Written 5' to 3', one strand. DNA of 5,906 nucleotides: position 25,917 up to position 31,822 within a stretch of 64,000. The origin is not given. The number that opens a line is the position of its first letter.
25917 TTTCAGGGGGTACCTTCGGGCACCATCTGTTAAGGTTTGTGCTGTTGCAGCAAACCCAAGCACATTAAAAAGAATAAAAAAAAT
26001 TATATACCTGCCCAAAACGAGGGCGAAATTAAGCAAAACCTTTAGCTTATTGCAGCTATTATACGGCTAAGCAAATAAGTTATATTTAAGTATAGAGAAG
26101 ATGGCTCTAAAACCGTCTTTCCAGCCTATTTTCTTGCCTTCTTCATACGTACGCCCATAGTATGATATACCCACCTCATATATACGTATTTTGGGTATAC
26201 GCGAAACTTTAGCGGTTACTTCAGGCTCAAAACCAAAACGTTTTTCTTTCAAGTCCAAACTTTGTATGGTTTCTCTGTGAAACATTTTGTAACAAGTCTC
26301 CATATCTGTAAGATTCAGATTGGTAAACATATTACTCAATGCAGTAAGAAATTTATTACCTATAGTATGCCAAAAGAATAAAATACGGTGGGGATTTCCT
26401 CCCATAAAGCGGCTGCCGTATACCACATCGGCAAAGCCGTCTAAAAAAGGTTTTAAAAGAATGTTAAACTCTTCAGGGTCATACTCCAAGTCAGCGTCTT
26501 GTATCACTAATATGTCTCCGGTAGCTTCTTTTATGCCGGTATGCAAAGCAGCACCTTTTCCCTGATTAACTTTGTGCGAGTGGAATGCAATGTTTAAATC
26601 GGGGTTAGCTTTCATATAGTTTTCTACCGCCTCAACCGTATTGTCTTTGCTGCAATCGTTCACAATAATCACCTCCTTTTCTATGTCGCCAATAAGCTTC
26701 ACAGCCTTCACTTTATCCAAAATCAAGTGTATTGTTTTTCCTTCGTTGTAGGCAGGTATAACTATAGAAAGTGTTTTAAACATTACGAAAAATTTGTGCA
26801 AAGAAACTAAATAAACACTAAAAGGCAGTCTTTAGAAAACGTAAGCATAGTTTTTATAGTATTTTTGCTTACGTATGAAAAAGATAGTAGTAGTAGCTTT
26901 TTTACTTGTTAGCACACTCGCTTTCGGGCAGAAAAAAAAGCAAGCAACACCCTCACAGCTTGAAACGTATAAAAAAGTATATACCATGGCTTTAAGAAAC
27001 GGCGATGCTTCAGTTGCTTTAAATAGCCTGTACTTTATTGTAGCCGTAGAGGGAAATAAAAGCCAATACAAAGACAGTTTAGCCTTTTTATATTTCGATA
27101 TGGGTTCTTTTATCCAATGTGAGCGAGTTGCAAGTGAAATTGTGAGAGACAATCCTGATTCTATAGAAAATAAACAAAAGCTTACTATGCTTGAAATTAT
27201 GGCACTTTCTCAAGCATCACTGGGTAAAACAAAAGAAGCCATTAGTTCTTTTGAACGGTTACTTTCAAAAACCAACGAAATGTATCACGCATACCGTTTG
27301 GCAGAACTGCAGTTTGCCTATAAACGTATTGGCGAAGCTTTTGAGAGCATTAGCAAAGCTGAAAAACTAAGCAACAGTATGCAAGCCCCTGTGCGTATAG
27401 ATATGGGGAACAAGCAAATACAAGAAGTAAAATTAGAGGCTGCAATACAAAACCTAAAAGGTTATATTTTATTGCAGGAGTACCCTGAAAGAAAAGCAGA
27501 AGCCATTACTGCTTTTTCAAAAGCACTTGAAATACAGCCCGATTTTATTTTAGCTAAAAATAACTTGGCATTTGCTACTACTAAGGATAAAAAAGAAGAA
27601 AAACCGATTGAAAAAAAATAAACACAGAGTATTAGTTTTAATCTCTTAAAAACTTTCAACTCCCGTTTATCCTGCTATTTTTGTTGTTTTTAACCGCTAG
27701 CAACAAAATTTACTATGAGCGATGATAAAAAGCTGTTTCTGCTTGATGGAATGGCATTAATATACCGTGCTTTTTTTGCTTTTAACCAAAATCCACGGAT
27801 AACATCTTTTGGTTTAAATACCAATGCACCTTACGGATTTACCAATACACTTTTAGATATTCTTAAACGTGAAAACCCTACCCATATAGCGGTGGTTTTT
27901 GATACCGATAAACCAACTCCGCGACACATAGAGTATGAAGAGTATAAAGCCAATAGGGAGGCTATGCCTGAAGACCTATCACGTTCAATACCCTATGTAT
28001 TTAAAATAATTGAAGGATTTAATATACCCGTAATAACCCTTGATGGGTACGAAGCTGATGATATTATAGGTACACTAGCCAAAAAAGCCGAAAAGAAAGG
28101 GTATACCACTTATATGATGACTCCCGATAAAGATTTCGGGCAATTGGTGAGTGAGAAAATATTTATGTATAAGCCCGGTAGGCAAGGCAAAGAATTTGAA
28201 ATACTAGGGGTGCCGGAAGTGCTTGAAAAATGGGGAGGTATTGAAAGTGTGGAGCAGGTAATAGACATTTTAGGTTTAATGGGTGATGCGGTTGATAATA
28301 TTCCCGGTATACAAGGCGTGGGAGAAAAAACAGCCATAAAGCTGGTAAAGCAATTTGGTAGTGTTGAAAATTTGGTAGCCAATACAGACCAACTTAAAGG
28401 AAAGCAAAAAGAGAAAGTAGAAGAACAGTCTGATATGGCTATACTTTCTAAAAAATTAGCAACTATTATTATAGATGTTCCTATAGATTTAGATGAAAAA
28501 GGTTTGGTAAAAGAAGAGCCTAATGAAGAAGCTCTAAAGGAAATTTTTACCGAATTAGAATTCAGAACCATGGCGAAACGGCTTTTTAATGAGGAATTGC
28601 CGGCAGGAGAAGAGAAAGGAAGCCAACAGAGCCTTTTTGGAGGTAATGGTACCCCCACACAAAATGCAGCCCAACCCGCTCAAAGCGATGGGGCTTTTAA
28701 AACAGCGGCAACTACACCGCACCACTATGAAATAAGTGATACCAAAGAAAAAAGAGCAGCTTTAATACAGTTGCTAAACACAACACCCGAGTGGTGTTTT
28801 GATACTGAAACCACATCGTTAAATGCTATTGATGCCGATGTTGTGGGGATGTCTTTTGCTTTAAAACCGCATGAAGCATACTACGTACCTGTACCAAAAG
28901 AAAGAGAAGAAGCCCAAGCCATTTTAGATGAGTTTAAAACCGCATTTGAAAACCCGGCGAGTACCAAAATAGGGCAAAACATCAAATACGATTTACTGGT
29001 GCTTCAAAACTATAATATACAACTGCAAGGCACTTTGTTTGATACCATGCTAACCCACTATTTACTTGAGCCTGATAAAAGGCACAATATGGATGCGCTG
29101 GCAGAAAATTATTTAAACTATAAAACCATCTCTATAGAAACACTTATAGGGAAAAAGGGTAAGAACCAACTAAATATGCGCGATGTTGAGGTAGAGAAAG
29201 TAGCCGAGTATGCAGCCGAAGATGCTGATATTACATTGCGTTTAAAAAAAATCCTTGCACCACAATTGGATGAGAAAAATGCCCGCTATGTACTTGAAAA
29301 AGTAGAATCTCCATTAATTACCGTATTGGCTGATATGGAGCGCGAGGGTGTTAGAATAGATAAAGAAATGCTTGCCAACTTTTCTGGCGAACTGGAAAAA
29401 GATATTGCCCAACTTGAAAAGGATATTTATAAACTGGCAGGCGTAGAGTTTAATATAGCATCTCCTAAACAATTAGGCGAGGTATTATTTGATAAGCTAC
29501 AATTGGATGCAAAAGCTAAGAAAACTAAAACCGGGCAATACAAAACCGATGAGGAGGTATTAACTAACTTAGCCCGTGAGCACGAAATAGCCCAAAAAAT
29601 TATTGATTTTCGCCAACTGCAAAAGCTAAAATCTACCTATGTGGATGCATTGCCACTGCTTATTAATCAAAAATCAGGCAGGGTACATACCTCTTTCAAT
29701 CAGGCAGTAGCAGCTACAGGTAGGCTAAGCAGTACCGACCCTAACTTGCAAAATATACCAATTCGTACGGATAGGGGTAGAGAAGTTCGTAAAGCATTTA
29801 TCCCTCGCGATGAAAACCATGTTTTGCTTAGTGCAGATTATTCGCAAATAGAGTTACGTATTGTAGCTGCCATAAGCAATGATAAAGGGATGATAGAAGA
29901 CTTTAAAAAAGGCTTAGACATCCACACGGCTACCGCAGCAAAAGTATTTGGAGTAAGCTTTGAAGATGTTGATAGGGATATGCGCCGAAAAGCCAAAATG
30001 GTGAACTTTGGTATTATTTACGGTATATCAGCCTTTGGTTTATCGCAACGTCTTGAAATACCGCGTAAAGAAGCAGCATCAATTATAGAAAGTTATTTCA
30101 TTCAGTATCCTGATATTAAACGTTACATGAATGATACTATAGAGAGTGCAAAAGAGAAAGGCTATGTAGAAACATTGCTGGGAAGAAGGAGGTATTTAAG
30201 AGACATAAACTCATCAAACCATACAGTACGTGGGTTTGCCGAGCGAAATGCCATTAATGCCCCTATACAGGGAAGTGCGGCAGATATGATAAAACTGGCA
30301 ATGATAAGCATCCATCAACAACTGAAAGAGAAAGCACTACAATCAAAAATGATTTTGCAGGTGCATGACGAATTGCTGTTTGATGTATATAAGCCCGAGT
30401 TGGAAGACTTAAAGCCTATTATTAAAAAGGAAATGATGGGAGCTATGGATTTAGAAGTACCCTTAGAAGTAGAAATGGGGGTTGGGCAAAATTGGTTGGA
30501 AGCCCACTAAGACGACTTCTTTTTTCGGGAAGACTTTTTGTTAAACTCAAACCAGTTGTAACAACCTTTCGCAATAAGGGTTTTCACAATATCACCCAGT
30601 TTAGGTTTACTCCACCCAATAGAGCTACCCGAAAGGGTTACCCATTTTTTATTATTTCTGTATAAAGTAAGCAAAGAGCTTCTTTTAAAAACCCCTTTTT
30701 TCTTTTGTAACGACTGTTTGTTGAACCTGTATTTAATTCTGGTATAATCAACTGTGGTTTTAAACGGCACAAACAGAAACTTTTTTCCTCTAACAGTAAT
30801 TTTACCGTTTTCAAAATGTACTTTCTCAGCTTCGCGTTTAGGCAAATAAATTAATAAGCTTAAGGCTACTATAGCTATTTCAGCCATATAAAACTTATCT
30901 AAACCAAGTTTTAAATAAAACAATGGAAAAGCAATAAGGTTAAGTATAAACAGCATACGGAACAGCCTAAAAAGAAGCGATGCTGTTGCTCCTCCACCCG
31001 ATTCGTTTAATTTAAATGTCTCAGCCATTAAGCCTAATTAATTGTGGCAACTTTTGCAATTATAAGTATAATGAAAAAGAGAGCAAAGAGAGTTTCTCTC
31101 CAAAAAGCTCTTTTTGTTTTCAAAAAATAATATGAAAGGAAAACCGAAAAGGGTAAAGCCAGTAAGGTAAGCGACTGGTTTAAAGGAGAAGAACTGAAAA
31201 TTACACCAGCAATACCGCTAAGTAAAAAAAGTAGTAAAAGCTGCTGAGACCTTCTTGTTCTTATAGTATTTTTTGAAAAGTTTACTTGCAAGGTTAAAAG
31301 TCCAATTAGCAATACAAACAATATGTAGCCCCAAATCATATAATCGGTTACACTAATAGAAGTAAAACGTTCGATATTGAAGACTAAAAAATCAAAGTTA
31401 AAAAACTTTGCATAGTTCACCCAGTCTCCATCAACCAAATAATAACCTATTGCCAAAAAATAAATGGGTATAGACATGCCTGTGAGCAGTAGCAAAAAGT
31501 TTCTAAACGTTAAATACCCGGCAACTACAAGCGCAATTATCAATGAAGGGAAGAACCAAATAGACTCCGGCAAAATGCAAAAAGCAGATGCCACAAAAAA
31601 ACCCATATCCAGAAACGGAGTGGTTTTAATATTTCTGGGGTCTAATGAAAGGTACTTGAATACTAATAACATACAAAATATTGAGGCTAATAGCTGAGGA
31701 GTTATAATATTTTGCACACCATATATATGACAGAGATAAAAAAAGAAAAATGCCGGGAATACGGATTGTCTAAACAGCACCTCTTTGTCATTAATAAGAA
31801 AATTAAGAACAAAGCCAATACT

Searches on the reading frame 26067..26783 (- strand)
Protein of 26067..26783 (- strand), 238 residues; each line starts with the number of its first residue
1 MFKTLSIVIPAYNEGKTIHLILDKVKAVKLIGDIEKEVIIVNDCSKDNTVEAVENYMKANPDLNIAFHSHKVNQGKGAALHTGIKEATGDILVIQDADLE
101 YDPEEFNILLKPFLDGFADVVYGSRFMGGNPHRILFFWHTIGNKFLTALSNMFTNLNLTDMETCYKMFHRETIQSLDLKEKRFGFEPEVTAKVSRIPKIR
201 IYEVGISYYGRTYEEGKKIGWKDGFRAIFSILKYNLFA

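Call 54: search_protein_families(library=pfam, proteins=[window:26067-26783:-], max_evalue=0.001)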
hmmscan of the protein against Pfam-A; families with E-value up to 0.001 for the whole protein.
window:26067-26783:- (238 aa): 4 families
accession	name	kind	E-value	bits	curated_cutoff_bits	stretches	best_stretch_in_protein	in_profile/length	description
PF00535.33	Glycos_transf_2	-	4.4e-33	115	23.3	1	6-173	1-164/168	Glycosyl transferase family 2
PF13641.12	Glyco_tranf_2_3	-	5.9e-09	36.7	27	1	5-158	3-144/230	Glycosyltransferase like family 2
PF10111.15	Glyco_tranf_2_2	-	6.4e-09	36.1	27.3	1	6-111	1-104/276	Glycosyltransferase like family 2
PF13506.12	Glyco_transf_21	-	0.00029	20.8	21.7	1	69-164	12-102/174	Glycosyl transferase family 21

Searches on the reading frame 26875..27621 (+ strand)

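Call 54: search_protein_families(library=pfam, proteins=[window:26875-27621:+], max_evalue=0.001)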
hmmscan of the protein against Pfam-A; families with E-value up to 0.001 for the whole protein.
window:26875-27621:+ (248 aa): 10 families
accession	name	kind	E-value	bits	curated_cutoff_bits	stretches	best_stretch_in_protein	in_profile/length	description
PF07719.23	TPR_2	-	7.6e-08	32.3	27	0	206-223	16-33/34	Tetratricopeptide repeat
PF14559.12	TPR_19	-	1.1e-06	29.2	25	0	117-155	5-44/68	Tetratricopeptide repeat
PF00515.34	TPR_1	-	1.4e-06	28.3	27.8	0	208-224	18-34/34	Tetratricopeptide repeat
PF13428.12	TPR_14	-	1.5e-06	28.8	23.5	0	200-232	10-42/44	Tetratricopeptide repeat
PF13432.12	TPR_16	-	7.7e-05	23.5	32.7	0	110-165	4-60/65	Tetratricopeptide repeat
PF13414.12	TPR_11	-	9e-05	22.5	26.8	0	209-234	12-37/42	TPR repeat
PF13181.12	TPR_8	-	0.00011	22.5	25.7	0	205-223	15-33/34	Tetratricopeptide repeat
PF24575.1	TPR_Slam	-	0.0003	21.6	35.2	0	205-242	61-98/104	Surface lipoprotein assembly modifier, N-terminal TPR repeats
PF13174.12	TPR_6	-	0.00037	21.4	26.3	0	109-132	6-29/33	Tetratricopeptide repeat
PF23914.1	TPR_CcmH_CycH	-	0.00051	20.3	42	0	98-134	116-152/158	Cytochrome c-type biogenesis protein H TPR domain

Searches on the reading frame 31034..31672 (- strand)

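Call 54: search_protein_families(library=pfam, proteins=[window:31034-31672:-], max_evalue=0.001)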
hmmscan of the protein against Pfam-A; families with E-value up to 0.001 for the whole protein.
window:31034-31672:- (212 aa): 1 family
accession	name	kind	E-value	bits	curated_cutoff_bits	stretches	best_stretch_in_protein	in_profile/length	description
PF19992.4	DUF6427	-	1.3e-10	41.5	25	1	7-206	100-292/301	Family of unknown function (DUF6427)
